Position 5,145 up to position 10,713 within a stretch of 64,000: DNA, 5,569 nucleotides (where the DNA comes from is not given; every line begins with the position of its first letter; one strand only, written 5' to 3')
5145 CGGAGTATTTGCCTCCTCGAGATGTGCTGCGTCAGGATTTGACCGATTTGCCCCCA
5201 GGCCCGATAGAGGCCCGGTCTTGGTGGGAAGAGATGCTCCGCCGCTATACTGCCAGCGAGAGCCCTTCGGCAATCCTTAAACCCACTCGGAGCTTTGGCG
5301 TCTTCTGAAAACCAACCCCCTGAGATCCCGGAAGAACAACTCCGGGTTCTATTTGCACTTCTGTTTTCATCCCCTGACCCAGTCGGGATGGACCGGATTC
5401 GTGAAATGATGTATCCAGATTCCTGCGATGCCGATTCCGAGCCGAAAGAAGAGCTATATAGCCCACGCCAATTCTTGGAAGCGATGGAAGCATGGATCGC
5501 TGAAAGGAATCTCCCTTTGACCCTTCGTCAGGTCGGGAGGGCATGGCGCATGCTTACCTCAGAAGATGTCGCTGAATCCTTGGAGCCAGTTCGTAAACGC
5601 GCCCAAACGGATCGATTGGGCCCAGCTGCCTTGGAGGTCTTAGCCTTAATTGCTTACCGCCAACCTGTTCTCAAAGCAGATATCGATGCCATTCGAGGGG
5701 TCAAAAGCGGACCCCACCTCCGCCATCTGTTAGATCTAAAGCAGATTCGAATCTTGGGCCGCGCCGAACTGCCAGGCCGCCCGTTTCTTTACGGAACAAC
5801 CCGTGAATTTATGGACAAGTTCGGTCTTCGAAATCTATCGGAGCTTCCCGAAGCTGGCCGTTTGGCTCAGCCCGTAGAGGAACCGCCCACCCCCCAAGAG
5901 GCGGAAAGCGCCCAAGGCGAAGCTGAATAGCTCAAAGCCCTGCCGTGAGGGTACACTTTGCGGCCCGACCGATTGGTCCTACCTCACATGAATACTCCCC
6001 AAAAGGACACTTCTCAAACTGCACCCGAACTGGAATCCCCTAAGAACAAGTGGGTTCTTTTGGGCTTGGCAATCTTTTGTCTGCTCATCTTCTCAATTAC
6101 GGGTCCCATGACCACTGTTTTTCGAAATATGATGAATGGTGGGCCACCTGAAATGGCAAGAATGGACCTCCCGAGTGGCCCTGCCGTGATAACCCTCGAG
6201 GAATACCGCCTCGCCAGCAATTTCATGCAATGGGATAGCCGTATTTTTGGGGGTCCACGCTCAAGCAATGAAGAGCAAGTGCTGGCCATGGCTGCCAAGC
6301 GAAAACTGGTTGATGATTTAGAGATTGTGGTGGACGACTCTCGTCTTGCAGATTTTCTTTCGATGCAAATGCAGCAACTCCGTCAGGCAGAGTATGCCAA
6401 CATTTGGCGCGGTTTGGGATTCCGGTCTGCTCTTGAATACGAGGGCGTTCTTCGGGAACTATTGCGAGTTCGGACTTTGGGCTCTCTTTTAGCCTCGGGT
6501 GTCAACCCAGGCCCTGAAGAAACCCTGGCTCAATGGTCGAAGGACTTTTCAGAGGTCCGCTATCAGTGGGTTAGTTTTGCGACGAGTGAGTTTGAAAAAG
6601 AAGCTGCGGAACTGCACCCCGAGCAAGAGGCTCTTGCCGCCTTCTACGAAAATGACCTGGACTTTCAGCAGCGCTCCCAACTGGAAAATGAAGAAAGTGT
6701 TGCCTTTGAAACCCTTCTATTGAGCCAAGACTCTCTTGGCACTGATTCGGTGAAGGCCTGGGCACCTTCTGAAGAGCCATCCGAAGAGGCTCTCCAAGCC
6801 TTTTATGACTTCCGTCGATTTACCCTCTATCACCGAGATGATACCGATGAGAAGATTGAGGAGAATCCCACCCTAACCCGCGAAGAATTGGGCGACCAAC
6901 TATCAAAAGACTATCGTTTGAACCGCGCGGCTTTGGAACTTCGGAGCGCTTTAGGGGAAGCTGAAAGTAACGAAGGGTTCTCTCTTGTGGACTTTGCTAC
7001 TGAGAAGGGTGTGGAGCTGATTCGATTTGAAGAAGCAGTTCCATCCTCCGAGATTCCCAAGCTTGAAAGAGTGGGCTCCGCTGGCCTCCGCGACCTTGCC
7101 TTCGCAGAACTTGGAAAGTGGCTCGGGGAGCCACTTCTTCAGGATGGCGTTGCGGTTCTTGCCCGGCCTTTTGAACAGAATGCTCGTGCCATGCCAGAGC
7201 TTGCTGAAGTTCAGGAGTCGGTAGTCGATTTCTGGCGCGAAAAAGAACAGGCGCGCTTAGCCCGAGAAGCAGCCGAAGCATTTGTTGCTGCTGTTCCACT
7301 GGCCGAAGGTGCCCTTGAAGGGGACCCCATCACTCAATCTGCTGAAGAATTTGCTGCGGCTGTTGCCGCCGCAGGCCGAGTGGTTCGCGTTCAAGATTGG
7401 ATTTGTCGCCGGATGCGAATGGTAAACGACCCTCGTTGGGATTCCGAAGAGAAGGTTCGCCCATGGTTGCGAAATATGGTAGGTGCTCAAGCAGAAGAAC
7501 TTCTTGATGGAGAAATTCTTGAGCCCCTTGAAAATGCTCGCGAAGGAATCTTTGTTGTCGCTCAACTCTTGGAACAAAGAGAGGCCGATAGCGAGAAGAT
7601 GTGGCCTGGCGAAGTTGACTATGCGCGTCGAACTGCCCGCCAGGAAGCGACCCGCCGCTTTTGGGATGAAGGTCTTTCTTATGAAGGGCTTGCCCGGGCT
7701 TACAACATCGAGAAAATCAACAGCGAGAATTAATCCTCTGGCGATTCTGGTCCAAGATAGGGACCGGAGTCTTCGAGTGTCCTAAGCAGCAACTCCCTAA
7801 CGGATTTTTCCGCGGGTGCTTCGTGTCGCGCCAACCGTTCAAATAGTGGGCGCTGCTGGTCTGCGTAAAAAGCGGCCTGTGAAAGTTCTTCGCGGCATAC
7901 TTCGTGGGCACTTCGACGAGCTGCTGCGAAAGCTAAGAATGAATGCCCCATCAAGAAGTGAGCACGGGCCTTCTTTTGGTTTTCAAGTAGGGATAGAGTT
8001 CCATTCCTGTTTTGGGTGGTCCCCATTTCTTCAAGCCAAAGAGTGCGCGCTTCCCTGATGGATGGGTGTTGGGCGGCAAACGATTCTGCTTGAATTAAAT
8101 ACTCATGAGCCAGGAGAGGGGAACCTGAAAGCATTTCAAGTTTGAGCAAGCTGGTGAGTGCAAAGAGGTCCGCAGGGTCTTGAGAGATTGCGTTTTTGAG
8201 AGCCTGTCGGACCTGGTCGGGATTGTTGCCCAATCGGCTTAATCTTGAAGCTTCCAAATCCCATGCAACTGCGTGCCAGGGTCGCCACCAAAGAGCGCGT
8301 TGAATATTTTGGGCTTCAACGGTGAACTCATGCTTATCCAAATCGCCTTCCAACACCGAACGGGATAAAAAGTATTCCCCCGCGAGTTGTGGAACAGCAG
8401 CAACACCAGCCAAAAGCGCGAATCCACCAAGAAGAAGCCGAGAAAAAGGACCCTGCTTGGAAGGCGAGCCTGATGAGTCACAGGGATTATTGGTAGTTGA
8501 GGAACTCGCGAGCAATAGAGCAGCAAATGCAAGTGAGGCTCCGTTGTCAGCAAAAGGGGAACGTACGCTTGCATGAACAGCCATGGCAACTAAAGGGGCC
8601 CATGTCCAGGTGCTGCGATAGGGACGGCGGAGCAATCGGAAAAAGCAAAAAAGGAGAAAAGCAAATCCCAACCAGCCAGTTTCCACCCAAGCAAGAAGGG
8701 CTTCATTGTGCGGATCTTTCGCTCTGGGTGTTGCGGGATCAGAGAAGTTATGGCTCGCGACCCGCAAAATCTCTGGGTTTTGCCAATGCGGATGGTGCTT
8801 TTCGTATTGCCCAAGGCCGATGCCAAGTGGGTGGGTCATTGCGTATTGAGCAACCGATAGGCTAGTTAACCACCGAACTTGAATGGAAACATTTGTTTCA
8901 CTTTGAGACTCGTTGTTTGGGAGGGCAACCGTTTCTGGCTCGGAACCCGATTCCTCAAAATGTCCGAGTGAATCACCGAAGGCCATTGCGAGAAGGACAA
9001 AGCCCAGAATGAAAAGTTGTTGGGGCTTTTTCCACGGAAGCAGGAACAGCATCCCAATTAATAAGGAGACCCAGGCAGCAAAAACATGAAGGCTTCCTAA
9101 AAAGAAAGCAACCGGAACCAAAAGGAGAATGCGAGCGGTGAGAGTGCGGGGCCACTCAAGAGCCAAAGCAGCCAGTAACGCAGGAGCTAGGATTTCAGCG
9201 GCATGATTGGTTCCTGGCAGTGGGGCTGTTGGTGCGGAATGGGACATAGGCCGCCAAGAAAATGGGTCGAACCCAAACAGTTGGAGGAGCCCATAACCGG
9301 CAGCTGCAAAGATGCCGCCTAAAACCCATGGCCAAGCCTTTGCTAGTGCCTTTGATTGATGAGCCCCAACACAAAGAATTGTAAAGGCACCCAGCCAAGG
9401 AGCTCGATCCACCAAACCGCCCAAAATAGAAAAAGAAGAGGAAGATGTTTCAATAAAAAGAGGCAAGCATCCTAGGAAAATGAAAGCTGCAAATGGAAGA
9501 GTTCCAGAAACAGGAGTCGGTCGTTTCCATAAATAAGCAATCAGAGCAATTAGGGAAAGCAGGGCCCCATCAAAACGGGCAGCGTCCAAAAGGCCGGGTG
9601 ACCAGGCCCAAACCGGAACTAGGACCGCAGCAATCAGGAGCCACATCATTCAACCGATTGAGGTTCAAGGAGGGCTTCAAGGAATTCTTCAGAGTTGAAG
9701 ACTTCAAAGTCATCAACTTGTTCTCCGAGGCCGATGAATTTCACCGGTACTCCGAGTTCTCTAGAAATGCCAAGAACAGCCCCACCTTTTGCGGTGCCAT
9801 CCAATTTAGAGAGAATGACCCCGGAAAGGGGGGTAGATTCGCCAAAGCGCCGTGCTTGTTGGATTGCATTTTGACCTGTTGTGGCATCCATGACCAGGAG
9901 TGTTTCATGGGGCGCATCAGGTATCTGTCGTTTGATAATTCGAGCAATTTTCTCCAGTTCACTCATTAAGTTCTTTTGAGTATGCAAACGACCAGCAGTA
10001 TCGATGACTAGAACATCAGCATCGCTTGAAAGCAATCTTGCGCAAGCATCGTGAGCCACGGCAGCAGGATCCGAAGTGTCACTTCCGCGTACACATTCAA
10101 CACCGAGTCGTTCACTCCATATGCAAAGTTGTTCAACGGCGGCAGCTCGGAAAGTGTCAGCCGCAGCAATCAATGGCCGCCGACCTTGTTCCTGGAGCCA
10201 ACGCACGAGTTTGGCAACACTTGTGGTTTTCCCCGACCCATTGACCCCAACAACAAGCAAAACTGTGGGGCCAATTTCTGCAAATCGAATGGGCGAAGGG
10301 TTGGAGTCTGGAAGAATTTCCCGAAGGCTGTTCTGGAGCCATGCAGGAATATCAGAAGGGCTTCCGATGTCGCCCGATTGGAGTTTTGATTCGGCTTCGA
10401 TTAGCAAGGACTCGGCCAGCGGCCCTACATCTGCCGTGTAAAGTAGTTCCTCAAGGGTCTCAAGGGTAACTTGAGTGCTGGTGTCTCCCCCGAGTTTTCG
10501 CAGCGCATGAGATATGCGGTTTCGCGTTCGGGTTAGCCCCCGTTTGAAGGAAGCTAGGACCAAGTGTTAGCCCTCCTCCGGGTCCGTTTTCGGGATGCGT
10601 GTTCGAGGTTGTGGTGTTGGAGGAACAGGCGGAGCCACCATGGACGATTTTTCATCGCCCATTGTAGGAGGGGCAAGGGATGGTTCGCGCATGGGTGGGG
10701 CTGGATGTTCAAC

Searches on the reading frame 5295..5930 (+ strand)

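Call 44: search_protein_families(library=pfam, proteins=[window:5295-5930:+], max_evalue=0.00001)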
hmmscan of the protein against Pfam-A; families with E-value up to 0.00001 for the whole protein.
window:5295-5930:+ (211 aa): 1 family
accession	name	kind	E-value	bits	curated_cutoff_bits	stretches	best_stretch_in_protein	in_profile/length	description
PF04079.22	SMC_ScpB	-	9.8e-41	139.4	27.4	1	19-186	3-159/160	Segregation and condensation complex subunit ScpB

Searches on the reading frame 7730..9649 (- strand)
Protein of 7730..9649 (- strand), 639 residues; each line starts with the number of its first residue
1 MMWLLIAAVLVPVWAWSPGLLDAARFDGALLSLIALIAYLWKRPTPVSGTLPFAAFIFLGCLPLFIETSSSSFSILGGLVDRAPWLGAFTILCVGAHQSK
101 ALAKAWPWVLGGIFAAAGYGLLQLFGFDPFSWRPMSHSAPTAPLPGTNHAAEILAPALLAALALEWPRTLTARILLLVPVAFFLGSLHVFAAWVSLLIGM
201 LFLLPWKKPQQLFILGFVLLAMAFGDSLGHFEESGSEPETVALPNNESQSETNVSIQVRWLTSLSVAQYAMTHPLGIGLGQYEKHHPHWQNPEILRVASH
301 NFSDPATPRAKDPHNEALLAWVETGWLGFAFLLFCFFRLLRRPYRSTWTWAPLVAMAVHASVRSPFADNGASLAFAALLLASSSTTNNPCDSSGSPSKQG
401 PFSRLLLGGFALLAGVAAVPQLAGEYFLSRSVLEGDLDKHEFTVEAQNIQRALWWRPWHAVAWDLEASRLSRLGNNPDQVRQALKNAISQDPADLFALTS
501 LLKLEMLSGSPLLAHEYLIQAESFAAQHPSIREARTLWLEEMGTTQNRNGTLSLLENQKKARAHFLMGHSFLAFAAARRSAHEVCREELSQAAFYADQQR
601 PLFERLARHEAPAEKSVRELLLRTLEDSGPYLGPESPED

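Call 44: search_protein_families(library=pfam, proteins=[window:7730-9649:-], max_evalue=0.00001)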
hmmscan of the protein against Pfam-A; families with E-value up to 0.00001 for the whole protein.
window:7730-9649:- (639 aa): 1 family
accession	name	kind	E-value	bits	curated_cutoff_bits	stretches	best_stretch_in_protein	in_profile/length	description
PF04932.20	Wzy_C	-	4.1e-12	46.6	31.7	1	178-333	4-149/149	O-Antigen ligase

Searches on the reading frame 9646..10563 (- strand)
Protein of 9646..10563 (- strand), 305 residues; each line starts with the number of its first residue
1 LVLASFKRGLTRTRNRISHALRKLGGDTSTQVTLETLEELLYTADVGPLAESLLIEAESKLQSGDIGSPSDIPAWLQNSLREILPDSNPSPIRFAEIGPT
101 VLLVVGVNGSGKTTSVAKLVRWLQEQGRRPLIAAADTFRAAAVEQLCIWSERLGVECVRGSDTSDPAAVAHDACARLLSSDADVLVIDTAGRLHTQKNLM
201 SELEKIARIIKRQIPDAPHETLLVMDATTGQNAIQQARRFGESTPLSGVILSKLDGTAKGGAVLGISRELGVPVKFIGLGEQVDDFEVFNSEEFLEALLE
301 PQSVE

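Call 44: search_protein_families(library=pfam, proteins=[window:9646-10563:-], max_evalue=0.00001)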
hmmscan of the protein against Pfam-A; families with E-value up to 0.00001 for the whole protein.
window:9646-10563:- (305 aa): 3 families
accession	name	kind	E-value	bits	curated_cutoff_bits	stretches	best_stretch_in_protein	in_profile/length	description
PF00448.28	SRP54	-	5.1e-74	248.6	22.7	1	99-299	1-195/196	SRP54-type protein, GTPase domain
PF13401.12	AAA_22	-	2.2e-08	34.9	27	1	99-209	5-110/130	AAA domain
PF13604.12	AAA_30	-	5.9e-07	29.9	27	1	99-197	18-104/191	AAA domain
